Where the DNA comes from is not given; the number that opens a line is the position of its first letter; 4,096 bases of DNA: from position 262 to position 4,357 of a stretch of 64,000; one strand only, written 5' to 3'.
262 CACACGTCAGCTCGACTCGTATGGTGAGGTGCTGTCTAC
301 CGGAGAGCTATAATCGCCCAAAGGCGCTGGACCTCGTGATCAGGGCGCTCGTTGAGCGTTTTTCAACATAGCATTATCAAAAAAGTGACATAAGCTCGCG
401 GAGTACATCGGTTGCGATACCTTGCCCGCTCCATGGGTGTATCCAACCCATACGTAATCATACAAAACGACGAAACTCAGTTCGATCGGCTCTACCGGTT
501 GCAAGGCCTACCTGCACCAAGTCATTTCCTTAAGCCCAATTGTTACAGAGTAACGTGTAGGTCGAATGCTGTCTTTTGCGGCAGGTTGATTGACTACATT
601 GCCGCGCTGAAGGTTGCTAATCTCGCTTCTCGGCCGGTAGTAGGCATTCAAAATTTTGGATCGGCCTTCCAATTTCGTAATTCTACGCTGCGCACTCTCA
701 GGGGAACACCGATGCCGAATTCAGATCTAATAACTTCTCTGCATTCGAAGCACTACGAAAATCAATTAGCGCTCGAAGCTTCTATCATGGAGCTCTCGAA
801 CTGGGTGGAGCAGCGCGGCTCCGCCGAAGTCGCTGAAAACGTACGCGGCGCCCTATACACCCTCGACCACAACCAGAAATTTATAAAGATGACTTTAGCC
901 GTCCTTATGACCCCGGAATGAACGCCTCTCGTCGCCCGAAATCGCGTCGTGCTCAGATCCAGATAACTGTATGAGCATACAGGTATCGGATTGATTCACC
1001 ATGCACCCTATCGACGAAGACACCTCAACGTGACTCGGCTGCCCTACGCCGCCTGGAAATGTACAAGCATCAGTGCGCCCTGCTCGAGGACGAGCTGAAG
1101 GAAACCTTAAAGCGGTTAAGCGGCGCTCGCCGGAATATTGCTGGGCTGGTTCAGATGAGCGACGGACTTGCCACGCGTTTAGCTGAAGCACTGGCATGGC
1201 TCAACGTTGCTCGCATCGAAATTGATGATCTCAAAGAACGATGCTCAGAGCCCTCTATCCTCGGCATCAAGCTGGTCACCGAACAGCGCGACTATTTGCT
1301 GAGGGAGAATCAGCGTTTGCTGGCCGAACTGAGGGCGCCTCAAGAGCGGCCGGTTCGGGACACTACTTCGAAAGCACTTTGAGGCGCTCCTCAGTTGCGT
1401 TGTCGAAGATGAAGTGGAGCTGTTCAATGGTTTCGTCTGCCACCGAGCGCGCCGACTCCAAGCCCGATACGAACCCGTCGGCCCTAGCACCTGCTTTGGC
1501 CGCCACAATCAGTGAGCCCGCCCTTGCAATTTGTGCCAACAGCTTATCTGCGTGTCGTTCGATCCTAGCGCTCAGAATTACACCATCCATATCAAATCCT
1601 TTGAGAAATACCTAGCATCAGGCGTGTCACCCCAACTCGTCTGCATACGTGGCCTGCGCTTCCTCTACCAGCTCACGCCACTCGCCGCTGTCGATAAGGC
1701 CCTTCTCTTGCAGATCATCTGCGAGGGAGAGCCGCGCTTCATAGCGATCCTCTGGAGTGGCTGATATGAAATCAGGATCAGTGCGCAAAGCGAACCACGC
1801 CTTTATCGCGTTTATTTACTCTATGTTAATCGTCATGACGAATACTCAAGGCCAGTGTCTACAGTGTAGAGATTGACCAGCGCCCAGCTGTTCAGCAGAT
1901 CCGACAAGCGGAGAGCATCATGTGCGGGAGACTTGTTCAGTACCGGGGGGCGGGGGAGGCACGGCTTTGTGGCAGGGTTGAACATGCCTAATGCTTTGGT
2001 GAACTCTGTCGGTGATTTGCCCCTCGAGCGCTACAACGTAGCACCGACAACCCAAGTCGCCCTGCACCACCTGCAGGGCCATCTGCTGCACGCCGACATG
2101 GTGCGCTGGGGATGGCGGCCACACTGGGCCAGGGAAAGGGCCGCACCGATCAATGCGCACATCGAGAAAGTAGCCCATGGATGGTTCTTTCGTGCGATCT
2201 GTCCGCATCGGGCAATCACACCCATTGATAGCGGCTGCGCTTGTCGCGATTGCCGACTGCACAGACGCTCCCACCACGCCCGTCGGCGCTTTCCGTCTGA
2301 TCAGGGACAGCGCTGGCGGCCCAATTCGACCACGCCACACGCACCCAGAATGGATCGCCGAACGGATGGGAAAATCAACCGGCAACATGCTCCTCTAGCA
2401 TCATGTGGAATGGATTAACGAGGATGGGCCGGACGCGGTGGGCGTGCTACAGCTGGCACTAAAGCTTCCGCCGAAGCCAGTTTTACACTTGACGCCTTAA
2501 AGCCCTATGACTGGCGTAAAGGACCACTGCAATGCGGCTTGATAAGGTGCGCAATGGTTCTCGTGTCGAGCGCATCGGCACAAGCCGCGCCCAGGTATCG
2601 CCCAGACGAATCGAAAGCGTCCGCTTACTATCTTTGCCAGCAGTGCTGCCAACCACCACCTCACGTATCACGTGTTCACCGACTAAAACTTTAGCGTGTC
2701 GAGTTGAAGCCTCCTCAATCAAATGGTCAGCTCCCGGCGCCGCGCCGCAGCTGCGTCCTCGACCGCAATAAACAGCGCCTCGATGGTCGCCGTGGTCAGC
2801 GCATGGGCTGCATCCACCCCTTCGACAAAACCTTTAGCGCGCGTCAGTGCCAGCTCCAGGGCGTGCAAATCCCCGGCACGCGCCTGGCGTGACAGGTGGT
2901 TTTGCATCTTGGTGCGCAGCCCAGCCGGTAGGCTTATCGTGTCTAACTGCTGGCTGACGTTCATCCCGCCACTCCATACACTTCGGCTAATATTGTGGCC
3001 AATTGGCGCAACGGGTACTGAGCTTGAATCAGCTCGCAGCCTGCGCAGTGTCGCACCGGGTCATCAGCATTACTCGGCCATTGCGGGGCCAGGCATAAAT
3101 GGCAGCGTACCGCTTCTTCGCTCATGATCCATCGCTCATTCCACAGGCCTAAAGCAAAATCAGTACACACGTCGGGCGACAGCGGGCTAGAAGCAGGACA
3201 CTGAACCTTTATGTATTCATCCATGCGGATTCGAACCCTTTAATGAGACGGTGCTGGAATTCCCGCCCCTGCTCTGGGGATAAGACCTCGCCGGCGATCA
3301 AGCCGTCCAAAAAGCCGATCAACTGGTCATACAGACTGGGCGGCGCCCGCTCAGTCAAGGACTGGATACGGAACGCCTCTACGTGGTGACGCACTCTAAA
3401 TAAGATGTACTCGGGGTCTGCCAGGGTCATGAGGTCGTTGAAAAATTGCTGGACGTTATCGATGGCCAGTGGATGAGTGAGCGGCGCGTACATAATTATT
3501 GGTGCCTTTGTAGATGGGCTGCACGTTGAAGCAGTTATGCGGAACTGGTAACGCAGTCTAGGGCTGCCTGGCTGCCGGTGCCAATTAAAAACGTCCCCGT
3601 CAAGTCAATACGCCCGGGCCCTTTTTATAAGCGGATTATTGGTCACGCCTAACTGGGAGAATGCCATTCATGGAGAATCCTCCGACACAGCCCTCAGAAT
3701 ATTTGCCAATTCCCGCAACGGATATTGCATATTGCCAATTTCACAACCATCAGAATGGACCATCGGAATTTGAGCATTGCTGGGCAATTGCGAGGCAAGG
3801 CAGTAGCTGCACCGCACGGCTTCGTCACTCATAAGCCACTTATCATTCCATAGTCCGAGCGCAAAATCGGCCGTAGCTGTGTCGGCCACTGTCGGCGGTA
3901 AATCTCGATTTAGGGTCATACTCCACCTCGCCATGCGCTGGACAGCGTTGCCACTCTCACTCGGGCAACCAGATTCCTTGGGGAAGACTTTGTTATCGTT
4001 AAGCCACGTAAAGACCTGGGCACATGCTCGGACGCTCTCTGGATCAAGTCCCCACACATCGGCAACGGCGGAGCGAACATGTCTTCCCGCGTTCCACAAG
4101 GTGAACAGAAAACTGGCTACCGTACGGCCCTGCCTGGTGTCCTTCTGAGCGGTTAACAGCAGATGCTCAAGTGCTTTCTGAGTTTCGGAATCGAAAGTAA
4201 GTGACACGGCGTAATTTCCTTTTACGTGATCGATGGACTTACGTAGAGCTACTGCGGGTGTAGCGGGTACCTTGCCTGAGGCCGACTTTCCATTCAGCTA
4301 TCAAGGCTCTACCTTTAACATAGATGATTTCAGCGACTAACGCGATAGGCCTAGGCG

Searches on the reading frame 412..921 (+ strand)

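Call 38: search_protein_families(library=phrogs, proteins=[window:412-921:+], max_evalue=0.001)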
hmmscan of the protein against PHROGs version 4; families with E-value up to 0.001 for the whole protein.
window:412-921:+ (169 aa): 1 family
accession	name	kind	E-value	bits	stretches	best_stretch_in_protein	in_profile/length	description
phrog_12397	-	unknown function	4.9e-34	117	1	101-169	1-69/69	-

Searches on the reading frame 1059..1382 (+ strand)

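Call 38: search_protein_families(library=phrogs, proteins=[window:1059-1382:+], max_evalue=0.001)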
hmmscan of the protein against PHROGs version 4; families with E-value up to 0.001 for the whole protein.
window:1059-1382:+ (107 aa): 0 families

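Call 78: search_protein_families(library=pfam, proteins=[window:1059-1382:+], max_evalue=0.1)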
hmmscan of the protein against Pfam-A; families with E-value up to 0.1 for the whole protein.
window:1059-1382:+ (107 aa): 2 families
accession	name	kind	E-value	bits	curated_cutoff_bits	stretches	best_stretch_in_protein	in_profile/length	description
PF02374.21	ArsA_ATPase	-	0.059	13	24.3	1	11-92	146-231/305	Anion-transporting ATPase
PF02183.23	HALZ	-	0.077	13.6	28.1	0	76-92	20-36/43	Homeobox associated leucine zipper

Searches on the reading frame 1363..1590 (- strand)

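Call 38: search_protein_families(library=phrogs, proteins=[window:1363-1590:-], max_evalue=0.001)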
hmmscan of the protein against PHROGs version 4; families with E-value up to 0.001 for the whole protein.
window:1363-1590:- (75 aa): 1 family
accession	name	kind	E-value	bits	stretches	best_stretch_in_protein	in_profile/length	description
phrog_36962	-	unknown function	5.6e-26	91.8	1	1-74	5-78/80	-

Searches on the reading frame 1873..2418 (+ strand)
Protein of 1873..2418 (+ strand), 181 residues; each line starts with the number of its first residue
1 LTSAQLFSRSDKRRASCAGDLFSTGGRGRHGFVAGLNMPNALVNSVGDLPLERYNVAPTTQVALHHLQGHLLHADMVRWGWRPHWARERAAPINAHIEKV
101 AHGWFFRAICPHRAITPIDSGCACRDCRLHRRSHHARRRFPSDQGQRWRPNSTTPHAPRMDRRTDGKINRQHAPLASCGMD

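Call 12: search_protein_families(library=pfam, proteins=[window:1873-2418:+], max_evalue=0.01)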
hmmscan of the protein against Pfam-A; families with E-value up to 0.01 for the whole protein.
window:1873-2418:+ (181 aa): 1 family
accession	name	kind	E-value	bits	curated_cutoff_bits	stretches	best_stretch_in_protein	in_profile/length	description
PF02586.19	SRAP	-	1.1e-09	38.6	27.1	1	51-119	30-104/214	SOS response associated peptidase (SRAP)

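Call 38: search_protein_families(library=phrogs, proteins=[window:1873-2418:+], max_evalue=0.001)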
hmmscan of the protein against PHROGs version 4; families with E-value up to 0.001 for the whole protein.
window:1873-2418:+ (181 aa): 1 family
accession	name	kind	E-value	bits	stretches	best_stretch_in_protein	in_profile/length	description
phrog_1599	-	unknown function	2.8e-16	60.7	1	30-120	12-104/225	-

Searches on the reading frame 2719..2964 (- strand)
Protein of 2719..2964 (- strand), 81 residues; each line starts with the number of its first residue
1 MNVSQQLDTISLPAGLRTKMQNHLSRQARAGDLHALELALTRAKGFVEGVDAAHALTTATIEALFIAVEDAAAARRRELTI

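Call 38: search_protein_families(library=phrogs, proteins=[window:2719-2964:-], max_evalue=0.001)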
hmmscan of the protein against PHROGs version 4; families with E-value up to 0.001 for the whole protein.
window:2719-2964:- (81 aa): 1 family
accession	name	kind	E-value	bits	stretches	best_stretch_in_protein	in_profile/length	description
phrog_36962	-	unknown function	1.7e-12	48.6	1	6-80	4-78/80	-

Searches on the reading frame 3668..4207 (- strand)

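Call 12: search_protein_families(library=pfam, proteins=[window:3668-4207:-], max_evalue=0.01)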
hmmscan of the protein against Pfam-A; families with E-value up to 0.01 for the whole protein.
window:3668-4207:- (179 aa): 1 family
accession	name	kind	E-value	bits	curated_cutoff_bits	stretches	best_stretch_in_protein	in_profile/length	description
PF24720.1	DUF7673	-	9.9e-17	61.2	27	1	11-84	2-76/85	Family of unknown function (DUF7673)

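Call 38: search_protein_families(library=phrogs, proteins=[window:3668-4207:-], max_evalue=0.001)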
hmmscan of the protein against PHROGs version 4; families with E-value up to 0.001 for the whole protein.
window:3668-4207:- (179 aa): 1 family
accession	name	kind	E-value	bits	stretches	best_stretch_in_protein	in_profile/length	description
phrog_6694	-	unknown function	6.4e-09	37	1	7-78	24-94/117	-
